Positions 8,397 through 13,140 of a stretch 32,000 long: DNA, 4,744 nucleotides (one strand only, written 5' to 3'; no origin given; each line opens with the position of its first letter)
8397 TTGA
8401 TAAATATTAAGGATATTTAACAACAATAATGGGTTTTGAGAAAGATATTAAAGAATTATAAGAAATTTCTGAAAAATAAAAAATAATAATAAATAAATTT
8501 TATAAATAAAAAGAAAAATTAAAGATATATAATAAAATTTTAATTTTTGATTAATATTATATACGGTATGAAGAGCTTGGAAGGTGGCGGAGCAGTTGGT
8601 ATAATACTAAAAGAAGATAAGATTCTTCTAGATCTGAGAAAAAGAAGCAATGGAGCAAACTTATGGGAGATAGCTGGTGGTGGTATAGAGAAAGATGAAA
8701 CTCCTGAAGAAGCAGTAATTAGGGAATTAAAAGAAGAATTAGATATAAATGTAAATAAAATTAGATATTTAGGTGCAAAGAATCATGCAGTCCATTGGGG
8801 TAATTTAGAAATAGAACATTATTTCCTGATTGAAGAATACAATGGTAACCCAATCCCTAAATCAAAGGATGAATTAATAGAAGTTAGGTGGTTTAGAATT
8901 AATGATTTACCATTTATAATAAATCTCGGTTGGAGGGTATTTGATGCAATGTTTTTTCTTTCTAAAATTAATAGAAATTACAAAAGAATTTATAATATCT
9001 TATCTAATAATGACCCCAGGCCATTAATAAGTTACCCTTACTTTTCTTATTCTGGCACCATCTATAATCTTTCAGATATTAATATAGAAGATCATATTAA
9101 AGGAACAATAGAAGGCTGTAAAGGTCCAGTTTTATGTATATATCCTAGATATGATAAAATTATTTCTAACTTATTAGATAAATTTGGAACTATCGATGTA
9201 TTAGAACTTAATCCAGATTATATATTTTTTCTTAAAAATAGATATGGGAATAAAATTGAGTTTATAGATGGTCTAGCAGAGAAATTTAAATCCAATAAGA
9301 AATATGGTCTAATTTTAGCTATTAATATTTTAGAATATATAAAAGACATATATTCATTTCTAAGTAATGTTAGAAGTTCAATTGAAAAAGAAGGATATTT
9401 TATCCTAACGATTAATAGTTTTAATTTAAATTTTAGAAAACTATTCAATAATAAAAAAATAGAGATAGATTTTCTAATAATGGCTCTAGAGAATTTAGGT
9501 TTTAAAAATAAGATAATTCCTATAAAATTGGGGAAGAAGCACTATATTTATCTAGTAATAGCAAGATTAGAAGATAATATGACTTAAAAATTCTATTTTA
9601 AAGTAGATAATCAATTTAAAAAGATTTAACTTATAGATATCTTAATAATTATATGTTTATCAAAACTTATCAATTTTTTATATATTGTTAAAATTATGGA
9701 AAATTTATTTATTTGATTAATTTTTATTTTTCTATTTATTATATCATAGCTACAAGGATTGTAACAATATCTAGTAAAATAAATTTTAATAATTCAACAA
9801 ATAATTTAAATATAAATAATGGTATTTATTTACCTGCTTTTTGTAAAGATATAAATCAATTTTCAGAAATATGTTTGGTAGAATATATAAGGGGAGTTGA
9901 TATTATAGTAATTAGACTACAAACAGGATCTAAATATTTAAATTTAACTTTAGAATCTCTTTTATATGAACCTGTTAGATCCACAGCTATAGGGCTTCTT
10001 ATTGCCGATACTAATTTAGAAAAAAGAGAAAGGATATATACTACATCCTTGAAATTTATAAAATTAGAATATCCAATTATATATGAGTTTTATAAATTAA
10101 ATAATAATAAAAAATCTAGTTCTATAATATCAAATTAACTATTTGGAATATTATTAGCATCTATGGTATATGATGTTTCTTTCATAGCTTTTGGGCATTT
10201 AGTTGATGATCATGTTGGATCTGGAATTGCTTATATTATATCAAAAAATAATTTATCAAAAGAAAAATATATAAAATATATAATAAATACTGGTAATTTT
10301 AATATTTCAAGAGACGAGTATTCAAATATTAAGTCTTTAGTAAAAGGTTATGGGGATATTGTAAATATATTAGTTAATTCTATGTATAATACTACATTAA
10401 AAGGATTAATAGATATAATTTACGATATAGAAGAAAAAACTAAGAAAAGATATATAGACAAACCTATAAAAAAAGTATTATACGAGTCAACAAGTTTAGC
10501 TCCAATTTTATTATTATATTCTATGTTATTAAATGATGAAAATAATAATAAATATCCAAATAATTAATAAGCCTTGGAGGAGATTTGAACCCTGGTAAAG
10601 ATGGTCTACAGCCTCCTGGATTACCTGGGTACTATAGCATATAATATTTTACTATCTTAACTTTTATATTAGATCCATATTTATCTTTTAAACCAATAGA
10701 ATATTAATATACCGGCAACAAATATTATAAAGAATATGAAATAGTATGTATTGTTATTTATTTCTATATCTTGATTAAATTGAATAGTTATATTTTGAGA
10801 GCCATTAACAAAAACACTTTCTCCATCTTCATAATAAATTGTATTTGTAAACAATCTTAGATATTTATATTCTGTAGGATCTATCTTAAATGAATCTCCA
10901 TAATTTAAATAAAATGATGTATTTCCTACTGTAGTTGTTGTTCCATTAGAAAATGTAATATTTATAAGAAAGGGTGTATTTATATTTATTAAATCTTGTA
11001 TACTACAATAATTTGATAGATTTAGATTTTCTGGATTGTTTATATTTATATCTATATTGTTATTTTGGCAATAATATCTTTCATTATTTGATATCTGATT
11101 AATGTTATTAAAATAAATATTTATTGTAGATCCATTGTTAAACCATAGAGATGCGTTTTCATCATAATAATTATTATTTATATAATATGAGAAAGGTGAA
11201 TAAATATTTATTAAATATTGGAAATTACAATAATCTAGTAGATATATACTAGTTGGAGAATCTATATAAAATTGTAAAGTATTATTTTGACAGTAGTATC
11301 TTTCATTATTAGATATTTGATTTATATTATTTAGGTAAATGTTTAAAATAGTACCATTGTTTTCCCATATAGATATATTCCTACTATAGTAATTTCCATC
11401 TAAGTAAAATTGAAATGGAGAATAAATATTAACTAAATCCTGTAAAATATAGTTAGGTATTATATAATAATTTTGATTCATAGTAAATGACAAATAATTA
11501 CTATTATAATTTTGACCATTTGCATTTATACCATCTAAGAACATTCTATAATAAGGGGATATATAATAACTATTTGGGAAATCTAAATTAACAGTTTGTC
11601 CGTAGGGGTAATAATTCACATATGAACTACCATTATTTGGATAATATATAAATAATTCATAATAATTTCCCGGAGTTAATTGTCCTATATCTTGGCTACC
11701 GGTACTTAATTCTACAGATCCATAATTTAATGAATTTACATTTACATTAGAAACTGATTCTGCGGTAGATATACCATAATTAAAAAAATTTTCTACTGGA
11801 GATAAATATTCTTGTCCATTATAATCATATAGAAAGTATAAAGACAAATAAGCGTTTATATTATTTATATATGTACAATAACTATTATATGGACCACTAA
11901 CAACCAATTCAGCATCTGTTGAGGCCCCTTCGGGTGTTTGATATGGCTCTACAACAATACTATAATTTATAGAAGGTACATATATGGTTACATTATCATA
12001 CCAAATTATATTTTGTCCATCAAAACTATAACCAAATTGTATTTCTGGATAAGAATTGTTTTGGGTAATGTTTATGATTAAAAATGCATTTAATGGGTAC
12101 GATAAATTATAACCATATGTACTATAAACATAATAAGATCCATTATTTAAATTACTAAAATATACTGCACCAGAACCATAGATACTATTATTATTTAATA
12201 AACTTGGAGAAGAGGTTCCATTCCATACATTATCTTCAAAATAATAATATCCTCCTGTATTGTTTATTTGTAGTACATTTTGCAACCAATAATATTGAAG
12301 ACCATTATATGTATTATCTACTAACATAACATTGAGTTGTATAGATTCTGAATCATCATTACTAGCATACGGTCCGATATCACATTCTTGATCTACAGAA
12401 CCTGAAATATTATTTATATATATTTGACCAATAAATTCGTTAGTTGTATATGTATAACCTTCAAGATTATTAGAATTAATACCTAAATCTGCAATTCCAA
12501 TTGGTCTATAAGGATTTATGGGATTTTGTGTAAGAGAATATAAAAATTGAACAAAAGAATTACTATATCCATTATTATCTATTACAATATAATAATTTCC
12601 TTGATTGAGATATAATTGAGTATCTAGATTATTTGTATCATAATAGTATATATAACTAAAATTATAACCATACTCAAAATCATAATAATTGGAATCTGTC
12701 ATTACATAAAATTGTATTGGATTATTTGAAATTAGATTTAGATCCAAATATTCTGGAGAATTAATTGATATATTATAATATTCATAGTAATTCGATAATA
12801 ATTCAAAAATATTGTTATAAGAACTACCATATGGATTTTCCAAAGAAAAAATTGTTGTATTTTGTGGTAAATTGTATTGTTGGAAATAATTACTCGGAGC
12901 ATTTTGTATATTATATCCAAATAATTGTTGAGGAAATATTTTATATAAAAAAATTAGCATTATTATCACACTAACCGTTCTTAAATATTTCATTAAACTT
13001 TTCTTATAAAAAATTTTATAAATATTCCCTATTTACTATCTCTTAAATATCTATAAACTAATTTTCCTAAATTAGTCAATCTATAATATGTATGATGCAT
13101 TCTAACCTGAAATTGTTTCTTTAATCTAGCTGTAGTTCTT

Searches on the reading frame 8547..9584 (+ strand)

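Call 61: search_protein_families(library=pfam, proteins=[window:8547-9584:+], max_evalue=0.001)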
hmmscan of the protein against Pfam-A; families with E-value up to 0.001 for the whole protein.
window:8547-9584:+ (346 aa): 2 families
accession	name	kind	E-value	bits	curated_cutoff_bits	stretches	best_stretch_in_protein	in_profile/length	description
PF00293.34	NUDIX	-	4.6e-22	78.9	21.1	1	16-121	5-118/134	NUDIX domain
PF14815.12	NUDIX_4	-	3.2e-07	30.6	35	1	16-121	1-98/113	NUDIX domain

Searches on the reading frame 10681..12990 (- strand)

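Call 61: search_protein_families(library=pfam, proteins=[window:10681-12990:-], max_evalue=0.001)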
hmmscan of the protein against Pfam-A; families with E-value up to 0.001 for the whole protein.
window:10681-12990:- (769 aa): 1 family
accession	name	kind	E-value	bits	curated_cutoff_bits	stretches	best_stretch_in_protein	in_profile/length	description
PF05317.16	Thermopsin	-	6.2e-58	196.7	25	1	159-416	11-256/256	Thermopsin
